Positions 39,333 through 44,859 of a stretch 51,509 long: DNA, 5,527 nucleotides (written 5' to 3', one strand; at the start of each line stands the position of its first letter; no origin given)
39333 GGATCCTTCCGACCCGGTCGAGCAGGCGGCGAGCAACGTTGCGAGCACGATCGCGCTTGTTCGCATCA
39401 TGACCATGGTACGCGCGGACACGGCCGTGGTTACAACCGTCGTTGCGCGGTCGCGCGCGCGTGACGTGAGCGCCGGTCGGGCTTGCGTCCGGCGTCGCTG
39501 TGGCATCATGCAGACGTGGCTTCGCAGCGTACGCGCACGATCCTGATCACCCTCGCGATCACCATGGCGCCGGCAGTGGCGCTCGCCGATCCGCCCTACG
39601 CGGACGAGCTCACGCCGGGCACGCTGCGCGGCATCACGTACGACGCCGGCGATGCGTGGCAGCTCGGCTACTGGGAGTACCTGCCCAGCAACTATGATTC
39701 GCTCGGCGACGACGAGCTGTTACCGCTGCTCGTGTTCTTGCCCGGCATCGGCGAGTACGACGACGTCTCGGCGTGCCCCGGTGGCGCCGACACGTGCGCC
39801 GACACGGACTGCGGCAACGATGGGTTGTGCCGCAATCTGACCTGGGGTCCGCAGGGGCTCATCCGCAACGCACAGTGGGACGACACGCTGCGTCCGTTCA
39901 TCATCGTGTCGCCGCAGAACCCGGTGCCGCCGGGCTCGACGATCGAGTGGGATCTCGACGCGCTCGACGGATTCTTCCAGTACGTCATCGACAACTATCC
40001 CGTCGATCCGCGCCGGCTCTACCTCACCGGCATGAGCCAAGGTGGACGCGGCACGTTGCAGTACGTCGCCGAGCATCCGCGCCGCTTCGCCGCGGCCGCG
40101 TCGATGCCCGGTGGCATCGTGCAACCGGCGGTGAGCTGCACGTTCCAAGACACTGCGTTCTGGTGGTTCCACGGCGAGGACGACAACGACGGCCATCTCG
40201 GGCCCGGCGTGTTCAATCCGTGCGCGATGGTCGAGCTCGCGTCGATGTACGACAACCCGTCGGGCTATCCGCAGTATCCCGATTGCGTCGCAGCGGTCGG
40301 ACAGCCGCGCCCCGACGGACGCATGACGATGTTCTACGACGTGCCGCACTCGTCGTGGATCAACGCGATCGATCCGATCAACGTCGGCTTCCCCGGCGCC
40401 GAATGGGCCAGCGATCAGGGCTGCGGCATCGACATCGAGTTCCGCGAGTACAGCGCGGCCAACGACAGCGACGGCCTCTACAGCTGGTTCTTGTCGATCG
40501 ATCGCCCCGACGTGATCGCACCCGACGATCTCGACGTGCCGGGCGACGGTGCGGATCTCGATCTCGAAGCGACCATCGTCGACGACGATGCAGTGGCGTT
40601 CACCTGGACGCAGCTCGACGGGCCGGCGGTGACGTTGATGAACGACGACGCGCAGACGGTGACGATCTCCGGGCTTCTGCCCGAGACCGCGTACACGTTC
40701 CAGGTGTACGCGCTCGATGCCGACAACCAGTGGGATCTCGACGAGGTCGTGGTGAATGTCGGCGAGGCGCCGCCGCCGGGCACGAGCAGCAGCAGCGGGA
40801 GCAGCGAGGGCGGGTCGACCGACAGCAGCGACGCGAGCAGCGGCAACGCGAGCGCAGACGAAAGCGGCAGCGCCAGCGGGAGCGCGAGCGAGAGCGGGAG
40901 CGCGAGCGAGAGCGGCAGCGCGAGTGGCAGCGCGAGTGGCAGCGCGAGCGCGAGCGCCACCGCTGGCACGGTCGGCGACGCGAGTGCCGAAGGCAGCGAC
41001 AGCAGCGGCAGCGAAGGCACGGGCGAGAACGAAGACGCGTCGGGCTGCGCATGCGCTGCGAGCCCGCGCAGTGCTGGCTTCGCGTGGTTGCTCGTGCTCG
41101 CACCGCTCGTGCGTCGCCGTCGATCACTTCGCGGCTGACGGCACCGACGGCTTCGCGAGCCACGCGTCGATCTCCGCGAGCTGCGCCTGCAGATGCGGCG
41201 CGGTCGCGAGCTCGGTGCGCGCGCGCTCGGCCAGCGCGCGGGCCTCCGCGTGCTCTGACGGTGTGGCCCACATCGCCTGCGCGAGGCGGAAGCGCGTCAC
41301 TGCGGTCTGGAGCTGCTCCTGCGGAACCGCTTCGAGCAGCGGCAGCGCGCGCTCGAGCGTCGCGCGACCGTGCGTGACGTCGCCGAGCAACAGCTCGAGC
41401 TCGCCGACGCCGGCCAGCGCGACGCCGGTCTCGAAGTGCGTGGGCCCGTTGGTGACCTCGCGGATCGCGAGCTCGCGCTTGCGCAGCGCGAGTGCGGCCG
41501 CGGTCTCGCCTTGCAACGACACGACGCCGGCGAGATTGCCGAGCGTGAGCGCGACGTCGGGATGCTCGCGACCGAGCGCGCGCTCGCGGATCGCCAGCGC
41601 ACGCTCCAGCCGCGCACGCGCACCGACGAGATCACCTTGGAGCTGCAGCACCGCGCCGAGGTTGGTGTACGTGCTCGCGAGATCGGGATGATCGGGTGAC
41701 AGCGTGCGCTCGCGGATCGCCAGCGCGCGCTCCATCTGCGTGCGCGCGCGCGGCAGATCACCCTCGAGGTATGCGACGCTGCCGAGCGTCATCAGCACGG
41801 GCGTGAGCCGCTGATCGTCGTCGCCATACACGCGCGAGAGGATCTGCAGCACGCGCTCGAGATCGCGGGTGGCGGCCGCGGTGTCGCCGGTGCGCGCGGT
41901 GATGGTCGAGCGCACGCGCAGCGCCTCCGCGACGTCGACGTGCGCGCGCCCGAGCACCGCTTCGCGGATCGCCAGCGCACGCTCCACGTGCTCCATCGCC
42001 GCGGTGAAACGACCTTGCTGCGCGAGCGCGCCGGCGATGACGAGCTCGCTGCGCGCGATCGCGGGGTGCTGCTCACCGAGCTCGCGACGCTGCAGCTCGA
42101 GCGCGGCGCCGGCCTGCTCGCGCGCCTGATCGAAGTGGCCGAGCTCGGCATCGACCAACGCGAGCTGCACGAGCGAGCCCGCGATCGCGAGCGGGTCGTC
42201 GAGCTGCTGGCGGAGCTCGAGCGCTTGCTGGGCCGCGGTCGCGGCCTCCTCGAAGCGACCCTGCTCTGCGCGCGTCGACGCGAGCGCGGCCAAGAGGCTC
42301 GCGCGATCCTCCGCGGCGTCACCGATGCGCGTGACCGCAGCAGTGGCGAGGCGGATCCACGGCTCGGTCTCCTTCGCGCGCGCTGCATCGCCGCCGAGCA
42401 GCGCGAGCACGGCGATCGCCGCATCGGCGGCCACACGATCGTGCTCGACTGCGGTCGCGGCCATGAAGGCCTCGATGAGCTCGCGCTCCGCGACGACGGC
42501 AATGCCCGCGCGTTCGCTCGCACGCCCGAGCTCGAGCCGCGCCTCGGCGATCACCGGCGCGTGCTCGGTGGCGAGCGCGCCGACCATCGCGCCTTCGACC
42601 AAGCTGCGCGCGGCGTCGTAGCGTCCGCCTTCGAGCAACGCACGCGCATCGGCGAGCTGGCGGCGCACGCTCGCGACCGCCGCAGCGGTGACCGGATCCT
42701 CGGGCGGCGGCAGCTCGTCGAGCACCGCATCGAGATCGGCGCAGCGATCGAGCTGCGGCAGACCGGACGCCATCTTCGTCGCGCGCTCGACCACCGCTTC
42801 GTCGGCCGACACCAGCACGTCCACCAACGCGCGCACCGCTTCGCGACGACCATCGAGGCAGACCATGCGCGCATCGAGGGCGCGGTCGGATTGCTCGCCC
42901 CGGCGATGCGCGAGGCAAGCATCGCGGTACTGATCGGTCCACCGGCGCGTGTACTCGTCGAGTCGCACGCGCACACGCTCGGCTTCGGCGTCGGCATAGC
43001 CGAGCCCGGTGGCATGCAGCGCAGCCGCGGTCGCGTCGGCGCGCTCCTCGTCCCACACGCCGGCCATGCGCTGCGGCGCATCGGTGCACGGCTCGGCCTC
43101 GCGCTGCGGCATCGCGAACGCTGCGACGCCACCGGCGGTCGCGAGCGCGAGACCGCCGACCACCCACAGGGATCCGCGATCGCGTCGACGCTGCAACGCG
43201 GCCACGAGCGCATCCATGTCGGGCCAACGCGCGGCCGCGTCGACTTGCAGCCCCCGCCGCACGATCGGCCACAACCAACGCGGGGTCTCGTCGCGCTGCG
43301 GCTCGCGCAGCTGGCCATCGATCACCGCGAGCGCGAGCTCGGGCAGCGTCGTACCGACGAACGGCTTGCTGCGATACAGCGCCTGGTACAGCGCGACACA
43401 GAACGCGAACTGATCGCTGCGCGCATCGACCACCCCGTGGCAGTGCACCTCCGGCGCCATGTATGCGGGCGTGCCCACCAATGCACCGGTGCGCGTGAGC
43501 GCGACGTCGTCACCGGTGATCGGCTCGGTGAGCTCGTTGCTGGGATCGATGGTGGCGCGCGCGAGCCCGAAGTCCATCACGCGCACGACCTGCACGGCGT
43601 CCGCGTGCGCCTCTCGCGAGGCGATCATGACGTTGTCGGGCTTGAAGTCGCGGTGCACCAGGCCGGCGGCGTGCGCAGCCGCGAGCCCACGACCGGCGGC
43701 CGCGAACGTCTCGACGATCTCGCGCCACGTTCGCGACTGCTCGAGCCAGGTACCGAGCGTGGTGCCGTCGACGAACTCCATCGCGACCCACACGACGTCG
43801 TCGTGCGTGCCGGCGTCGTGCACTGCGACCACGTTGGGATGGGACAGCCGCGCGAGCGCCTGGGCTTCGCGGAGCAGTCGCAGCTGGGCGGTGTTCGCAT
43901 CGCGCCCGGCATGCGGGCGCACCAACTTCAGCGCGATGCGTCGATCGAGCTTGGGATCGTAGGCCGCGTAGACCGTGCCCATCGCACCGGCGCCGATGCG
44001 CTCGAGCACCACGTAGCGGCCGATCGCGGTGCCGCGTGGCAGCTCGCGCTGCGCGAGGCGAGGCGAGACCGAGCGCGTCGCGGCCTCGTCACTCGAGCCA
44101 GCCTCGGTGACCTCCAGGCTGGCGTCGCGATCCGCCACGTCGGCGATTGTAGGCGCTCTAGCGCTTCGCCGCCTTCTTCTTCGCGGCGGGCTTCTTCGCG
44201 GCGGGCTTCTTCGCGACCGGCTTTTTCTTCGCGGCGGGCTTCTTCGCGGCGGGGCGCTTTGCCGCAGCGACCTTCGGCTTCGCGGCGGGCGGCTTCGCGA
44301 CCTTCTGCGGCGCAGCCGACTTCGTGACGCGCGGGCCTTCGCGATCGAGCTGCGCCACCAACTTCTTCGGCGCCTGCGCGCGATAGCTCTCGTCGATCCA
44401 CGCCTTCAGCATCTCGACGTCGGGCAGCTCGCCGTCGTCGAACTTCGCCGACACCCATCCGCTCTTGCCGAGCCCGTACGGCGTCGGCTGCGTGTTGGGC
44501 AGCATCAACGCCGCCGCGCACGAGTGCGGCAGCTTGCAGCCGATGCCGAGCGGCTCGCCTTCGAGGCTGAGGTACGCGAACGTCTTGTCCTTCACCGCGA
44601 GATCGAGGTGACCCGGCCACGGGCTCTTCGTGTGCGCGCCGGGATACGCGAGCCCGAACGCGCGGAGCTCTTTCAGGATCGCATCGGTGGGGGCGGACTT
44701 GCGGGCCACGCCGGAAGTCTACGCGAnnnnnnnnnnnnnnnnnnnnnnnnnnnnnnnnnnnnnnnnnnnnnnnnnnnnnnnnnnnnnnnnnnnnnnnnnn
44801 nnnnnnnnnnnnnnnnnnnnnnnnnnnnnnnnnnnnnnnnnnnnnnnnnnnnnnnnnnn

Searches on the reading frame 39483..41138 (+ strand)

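Call 5: search_protein_families(library=pfam, proteins=[window:39483-41138:+], max_evalue=0.01)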
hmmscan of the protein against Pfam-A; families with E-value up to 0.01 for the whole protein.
window:39483-41138:+ (551 aa): 5 families
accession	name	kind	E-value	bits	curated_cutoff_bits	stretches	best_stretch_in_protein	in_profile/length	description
PF22352.2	K319L-like_PKD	-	2.4e-09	37.5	27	1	349-426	4-84/84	K319L-like, PKD domain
PF00756.26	Esterase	-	1.1e-05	25.8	22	1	164-230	102-160/251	Putative esterase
PF00326.27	Peptidase_S9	-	7.5e-05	22.7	22.6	1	165-209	52-96/213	Prolyl oligopeptidase family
PF00041.27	fn3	-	0.0016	19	25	1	386-413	43-71/84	Fibronectin type III domain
PF00561.26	Abhydrolase_1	-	0.0094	16.1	25.8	0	159-210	53-102/245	alpha/beta hydrolase fold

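Call 94: search_protein_families(library=ncbifam, proteins=[window:39483-41138:+], max_evalue=0.001)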
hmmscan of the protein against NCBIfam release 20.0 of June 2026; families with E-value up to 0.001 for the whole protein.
window:39483-41138:+ (551 aa): 6 families
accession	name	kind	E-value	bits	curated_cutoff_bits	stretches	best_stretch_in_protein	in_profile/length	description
NF050058.1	e_dPHAscl_type1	hypoth_equivalog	5.3e-11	42.5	150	1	158-216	85-143/276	extracellular catalytic domain type 1 short-chain-length polyhydroxyalkanoate depolymerase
NF038112.1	myxo_dep_M36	subfamily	4.8e-09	33.9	1500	1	353-547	1488-1602/1604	myxosortase-dependent M36 family metallopeptidase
TIGR01840.1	esterase_phb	subfamily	1.3e-06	28.1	107.85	1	167-212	85-130/213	PHB depolymerase family esterase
NF038111.1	rhom_dep_M36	equivalog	1.4e-05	22.8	1700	1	354-446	1201-1298/1315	rhombosortase-dependent M36 family metallopeptidase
NF045523.1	MXAN_5453_fam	exception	2.7e-05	22.9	500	1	432-547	423-540/544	MXAN_5453 family MXYO-CTERM-anchored protein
TIGR02821.1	fghA_ester_D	equivalog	0.00033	20.3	281.7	1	168-236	129-195/275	S-formylglutathione hydrolase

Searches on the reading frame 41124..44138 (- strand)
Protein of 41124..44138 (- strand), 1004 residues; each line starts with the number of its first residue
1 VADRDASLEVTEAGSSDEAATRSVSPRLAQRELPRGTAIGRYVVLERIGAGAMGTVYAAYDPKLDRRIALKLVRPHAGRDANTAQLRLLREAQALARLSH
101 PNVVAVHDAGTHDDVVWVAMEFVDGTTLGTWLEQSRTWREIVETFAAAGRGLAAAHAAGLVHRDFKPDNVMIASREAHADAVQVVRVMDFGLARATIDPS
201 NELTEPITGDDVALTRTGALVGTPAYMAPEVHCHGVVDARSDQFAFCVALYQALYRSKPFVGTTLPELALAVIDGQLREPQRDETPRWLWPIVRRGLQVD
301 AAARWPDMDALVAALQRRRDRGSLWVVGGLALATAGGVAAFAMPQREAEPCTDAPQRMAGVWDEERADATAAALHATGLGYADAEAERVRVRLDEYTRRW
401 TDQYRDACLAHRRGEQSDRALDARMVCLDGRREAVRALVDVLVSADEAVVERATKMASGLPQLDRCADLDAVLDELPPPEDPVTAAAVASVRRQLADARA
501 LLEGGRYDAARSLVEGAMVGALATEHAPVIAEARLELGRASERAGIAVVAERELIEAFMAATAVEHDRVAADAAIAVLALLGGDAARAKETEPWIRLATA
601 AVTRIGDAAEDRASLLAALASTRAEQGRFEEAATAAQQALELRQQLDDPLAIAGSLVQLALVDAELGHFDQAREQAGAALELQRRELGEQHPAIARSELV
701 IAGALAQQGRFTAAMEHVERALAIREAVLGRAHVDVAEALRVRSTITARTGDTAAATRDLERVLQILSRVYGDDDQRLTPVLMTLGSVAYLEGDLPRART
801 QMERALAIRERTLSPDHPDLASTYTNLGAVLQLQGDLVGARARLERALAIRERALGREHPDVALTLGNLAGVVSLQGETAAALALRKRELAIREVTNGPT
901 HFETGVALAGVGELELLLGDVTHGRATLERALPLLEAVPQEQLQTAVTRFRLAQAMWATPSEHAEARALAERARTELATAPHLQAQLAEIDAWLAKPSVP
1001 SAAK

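Call 5: search_protein_families(library=pfam, proteins=[window:41124-44138:-], max_evalue=0.01)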
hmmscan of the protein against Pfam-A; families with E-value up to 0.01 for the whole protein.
window:41124-44138:- (1004 aa): 14 families
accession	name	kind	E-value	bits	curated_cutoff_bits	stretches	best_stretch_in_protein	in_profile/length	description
PF13424.12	TPR_12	-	1.9e-59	198.2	30.1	8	782-852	6-76/77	Tetratricopeptide repeat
PF13374.12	TPR_10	-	2.6e-42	142.1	27.5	4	820-861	1-42/42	Tetratricopeptide repeat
PF00069.31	Pkinase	-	5.5e-36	124.8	31.7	1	42-275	1-212/263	Protein kinase domain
PF24885.1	TPR_NPHP3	-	1e-25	91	100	3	783-897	103-217/239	Nephrocystin-3 TPR domain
PF07714.23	PK_Tyr_Ser-Thr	-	8.4e-25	88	23.1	1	45-314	4-257/258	Protein tyrosine and serine/threonine kinase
PF07719.23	TPR_2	-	1.1e-13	50.5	27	0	614-643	2-31/34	Tetratricopeptide repeat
PF00515.34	TPR_1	-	1.1e-08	34.9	27.8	0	617-644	5-32/34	Tetratricopeptide repeat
PF13181.12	TPR_8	-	1.9e-08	34.2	25.7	0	614-645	2-33/34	Tetratricopeptide repeat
PF17874.7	TPR_MalT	-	1.7e-07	31.3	45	3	589-761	15-226/336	MalT-like TPR region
PF01636.29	APH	-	2.2e-05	24.8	23.2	2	45-155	2-110/239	Phosphotransferase enzyme family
PF13176.12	TPR_7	-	2.6e-05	24.4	27.9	1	616-649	2-35/36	Tetratricopeptide repeat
PF10516.15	SHNi-TPR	-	8.7e-05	22.4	21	0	625-646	13-34/38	SHNi-TPR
PF13414.12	TPR_11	-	0.00069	19.7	26.8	0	624-647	5-28/42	TPR repeat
PF13432.12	TPR_16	-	0.0014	19.5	32.7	1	659-724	3-60/65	Tetratricopeptide repeat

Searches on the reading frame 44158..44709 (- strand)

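Call 5: search_protein_families(library=pfam, proteins=[window:44158-44709:-], max_evalue=0.01)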
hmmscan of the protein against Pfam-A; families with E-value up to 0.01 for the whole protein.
window:44158-44709:- (183 aa): 1 family
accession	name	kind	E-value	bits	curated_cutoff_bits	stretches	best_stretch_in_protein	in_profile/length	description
PF04237.18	YjbR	-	7.7e-11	42.9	30.1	1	20-110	1-87/88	YjbR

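Call 6: search_protein_families(library=ncbifam, proteins=[window:44158-44709:-], max_evalue=0.01)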
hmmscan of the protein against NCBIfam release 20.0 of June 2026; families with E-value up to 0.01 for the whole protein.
window:44158-44709:- (183 aa): 0 families
